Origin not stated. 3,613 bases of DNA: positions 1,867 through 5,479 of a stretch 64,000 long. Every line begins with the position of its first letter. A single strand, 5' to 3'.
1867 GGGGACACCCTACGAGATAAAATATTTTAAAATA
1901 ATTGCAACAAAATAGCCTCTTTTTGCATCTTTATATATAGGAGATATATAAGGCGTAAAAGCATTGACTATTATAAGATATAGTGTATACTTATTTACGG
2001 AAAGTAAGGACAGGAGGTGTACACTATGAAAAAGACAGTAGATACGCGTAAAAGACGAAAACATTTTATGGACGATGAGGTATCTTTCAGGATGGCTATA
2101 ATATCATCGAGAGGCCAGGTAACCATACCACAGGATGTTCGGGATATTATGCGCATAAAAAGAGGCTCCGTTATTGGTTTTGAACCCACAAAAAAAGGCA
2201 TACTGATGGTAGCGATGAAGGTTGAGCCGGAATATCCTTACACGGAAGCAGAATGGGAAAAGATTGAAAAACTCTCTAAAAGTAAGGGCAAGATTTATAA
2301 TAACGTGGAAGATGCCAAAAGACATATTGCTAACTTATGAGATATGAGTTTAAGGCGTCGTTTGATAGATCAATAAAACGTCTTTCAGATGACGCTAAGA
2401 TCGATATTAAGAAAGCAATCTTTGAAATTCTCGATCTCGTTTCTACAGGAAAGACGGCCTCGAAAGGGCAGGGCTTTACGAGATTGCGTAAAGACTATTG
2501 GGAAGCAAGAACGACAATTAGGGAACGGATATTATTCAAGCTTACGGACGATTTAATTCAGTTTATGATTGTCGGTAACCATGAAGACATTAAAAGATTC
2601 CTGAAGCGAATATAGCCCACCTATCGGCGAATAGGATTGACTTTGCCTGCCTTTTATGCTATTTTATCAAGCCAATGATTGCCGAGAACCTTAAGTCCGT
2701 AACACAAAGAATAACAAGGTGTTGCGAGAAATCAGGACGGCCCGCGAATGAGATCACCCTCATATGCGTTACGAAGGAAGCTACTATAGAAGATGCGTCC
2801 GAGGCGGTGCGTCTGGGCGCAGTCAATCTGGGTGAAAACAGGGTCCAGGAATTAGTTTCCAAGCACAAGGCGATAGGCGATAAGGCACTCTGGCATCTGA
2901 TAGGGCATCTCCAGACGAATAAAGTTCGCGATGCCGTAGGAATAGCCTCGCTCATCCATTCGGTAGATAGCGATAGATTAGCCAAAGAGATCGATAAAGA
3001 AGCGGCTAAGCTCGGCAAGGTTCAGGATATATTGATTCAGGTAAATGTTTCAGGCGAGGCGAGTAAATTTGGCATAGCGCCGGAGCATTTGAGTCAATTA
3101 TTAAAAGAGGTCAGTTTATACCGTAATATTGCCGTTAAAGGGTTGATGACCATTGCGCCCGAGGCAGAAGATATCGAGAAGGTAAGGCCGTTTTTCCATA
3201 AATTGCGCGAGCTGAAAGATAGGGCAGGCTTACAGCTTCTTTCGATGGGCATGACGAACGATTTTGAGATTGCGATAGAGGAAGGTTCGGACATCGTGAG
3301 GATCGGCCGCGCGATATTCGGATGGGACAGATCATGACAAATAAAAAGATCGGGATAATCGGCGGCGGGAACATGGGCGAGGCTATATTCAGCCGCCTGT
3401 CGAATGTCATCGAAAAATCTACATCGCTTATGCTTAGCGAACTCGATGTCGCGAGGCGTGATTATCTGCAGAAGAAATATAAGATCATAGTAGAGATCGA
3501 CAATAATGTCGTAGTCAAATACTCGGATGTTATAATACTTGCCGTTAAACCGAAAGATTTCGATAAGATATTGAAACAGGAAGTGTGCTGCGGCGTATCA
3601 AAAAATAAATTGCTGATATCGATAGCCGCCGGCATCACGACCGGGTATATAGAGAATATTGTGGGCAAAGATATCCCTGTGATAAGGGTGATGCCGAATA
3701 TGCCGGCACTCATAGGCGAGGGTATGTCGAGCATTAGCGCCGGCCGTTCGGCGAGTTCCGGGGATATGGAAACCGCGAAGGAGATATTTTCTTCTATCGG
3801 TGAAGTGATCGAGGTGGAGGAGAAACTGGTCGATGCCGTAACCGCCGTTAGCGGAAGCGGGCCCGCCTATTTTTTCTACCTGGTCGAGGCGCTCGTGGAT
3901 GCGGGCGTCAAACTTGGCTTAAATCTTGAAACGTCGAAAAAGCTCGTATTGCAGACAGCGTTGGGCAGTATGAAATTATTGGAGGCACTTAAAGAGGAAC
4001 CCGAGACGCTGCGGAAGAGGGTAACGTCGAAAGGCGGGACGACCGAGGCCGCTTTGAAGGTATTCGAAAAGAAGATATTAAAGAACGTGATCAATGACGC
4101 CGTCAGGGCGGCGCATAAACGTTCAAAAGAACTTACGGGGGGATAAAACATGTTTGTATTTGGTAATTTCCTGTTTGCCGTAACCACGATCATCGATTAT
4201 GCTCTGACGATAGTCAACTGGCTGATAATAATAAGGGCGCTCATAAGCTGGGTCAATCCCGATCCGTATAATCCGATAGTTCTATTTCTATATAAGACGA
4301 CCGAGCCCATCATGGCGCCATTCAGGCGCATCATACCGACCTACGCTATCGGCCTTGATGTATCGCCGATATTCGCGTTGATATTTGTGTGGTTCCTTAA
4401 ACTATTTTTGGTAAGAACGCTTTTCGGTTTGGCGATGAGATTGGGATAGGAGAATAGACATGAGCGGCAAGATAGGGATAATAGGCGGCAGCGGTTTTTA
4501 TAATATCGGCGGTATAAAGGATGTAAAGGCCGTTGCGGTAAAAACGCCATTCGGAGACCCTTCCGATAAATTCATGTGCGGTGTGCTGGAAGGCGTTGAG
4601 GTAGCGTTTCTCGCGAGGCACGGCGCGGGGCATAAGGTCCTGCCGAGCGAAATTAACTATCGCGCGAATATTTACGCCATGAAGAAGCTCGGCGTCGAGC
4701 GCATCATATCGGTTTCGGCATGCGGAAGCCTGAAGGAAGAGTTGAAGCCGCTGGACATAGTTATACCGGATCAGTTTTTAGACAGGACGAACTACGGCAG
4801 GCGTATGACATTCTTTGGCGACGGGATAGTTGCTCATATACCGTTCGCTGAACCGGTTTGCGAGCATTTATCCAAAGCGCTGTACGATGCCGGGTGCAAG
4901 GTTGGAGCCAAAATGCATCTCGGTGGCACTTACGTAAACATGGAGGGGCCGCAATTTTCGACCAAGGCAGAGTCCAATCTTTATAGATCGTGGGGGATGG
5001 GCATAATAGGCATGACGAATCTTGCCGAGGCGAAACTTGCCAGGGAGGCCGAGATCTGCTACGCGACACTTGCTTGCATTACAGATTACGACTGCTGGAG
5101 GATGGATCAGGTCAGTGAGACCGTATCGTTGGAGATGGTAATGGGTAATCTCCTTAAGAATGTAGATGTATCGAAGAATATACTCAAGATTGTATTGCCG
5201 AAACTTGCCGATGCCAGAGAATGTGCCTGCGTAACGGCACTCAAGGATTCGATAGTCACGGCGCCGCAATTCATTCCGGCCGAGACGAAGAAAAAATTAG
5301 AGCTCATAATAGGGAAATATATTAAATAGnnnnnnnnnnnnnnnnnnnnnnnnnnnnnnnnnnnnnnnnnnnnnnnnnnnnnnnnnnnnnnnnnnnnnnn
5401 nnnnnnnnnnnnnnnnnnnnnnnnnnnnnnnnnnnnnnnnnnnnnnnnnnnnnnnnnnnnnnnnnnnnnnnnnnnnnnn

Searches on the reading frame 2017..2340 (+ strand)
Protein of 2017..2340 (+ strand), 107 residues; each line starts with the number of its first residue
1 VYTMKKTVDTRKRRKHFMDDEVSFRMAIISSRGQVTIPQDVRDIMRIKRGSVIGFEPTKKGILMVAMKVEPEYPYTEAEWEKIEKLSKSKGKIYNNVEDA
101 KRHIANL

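Call 68: search_protein_families(library=pfam, proteins=[window:2017-2340:+], max_evalue=0.01)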
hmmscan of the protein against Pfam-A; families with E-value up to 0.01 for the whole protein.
window:2017-2340:+ (107 aa): 2 families
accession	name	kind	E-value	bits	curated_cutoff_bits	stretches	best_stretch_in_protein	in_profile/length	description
PF04014.23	MazE_antitoxin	-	0.00017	21.9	24.7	1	29-63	4-39/48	Antidote-toxin recognition MazE, bacterial antitoxin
PF15937.10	PrlF_antitoxin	-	0.0033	18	32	1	28-68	3-43/99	prlF antitoxin for toxin YhaV_toxin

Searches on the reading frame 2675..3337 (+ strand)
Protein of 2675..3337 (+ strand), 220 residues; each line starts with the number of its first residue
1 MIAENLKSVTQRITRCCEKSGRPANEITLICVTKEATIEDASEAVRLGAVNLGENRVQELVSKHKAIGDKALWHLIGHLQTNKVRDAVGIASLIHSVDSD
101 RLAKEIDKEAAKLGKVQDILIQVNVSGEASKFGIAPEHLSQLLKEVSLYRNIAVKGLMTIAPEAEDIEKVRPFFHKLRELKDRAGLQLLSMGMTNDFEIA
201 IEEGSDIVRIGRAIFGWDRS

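Call 83: search_protein_families(library=pfam, proteins=[window:2675-3337:+], max_evalue=0.00001)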
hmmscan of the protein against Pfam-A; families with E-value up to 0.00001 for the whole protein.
window:2675-3337:+ (220 aa): 1 family
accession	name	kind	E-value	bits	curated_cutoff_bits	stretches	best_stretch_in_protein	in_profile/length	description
PF01168.26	Ala_racemase_N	-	1.1e-18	68.3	24.1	1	29-216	23-217/220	Alanine racemase, N-terminal domain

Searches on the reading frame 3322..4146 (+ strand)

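Call 83: search_protein_families(library=pfam, proteins=[window:3322-4146:+], max_evalue=0.00001)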
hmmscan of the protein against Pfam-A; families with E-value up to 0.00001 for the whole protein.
window:3322-4146:+ (274 aa): 2 families
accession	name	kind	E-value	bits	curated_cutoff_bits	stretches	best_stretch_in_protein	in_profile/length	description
PF14748.11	P5CR_dimer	-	8.4e-38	129.3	25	1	167-271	1-105/105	Pyrroline-5-carboxylate reductase dimerisation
PF03807.23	F420_oxidored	-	2.2e-16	60.6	21.6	1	9-104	1-94/94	NADP oxidoreductase coenzyme F420-dependent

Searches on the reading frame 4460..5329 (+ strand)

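Call 83: search_protein_families(library=pfam, proteins=[window:4460-5329:+], max_evalue=0.00001)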
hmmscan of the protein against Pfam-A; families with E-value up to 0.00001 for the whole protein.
window:4460-5329:+ (289 aa): 1 family
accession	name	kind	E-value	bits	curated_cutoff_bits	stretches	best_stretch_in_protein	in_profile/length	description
PF01048.26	PNP_UDP_1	-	2.3e-44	152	25.1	1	4-244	1-230/233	Phosphorylase superfamily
